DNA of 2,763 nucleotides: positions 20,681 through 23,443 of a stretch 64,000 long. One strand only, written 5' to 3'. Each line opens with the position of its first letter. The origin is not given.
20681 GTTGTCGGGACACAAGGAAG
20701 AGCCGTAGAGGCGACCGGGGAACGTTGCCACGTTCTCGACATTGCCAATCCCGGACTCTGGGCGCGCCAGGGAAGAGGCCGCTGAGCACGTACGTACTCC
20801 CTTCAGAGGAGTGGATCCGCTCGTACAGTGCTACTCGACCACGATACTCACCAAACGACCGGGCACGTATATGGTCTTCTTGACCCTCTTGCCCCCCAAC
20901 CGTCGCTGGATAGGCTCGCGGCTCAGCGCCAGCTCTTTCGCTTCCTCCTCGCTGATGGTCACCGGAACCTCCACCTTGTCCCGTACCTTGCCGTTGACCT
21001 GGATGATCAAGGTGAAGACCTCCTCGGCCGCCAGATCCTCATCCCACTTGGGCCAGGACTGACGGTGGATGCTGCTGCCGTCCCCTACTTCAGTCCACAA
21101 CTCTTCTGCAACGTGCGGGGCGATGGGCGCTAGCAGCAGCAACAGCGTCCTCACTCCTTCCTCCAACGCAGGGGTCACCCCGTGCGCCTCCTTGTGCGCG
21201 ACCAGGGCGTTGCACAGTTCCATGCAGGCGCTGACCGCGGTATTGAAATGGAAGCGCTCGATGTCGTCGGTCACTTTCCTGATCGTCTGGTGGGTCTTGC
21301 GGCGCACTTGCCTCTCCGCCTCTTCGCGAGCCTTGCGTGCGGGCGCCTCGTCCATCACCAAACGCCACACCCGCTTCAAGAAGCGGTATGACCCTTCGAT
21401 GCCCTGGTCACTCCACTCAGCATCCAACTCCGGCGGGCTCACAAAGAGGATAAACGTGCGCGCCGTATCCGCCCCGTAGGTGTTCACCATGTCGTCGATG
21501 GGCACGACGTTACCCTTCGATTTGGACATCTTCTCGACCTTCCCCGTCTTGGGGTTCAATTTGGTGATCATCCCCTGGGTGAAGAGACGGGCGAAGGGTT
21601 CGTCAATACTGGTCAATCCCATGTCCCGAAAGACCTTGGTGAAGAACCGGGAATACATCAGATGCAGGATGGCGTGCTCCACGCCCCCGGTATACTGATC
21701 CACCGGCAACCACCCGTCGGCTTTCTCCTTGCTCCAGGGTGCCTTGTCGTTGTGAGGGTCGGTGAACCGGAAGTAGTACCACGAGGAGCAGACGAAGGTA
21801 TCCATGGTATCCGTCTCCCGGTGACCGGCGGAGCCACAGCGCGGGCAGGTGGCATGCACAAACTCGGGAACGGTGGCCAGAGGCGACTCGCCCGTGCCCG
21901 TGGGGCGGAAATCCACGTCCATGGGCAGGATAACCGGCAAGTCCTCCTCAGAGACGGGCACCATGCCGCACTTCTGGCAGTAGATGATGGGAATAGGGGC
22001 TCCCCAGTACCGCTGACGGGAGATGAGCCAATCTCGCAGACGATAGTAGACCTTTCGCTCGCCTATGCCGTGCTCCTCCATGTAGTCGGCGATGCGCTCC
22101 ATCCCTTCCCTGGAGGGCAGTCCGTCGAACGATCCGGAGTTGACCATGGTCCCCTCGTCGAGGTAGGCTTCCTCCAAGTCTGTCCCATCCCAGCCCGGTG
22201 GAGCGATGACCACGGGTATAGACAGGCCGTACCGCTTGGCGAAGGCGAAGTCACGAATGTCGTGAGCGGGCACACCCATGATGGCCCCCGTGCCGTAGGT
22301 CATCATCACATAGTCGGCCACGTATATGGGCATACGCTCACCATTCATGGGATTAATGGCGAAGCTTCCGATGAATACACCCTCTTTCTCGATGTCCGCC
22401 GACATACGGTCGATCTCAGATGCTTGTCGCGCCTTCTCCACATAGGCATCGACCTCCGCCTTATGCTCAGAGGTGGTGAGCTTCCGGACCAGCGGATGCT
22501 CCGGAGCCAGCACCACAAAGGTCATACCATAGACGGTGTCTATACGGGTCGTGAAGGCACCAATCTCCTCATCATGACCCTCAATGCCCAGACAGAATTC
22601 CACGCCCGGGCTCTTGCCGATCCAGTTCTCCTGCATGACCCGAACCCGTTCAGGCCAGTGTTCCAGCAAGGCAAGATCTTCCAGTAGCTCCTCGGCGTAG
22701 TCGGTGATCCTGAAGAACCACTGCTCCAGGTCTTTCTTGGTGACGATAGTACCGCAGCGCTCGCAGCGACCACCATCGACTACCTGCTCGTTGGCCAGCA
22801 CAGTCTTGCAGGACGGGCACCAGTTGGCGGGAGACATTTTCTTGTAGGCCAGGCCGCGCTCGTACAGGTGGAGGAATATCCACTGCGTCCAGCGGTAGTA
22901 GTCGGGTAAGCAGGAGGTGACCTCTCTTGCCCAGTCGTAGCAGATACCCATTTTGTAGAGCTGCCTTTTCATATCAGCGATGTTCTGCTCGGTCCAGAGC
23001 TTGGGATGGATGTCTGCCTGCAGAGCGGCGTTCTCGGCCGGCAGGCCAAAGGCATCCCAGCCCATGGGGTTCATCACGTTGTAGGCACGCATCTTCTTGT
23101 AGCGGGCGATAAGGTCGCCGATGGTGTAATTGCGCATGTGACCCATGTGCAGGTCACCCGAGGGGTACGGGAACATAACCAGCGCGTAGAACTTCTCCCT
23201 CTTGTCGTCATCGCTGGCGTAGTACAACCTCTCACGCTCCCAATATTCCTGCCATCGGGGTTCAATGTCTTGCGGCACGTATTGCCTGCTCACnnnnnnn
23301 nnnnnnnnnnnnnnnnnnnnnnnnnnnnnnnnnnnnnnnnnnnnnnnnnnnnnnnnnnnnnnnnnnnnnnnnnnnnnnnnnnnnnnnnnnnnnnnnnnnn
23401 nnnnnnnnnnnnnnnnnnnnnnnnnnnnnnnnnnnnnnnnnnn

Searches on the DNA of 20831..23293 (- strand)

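Call 49: search_rna_families(sources=[L001, L002, L003, L004, L005, L006, L007, L008, L009, L010, L011, L012, L013, L014, L015, L016, L052, L058, L060], threshold=gathering)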
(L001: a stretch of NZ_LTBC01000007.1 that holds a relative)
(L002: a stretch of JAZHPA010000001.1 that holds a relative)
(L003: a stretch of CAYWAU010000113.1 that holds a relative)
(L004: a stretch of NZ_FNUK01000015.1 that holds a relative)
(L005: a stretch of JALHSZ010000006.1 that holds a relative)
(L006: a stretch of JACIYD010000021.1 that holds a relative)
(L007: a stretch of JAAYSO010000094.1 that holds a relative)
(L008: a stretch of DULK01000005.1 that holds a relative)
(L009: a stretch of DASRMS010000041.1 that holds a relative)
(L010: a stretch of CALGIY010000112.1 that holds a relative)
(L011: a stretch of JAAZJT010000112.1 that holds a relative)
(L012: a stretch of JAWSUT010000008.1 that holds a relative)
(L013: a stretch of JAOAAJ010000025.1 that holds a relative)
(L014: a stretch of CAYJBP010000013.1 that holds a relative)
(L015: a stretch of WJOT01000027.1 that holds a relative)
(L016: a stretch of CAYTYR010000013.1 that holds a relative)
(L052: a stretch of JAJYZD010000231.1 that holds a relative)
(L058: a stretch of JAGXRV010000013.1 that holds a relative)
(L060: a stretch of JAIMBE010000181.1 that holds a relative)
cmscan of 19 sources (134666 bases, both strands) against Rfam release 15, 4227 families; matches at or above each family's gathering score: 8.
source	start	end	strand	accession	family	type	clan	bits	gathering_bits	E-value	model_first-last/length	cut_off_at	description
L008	1253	1548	+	RF00230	T-box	Cis-reg; leader;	-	124.6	93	7.4e-27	1-219/219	no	T-box leader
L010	2578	2881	+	RF00230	T-box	Cis-reg; leader;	-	114.1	93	3.8e-24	1-219/219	no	T-box leader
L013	2753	2933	+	RF00230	T-box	Cis-reg; leader;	-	105.8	93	5e-22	1-219/219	no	T-box leader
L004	2762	2934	+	RF00230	T-box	Cis-reg; leader;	-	99.4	93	2.3e-20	1-219/219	no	T-box leader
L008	1419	1490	+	RF00005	tRNA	Gene; tRNA;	CL00001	68.2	29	2e-12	1-71/71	no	tRNA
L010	2757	2828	+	RF00005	tRNA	Gene; tRNA;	CL00001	68.1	29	2.3e-12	1-71/71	no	tRNA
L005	691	763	+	RF00005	tRNA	Gene; tRNA;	CL00001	65.3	29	1.3e-11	1-71/71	no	tRNA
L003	1708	1793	-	RF00005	tRNA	Gene; tRNA;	CL00001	56.8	29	2.8e-09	1-71/71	no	tRNA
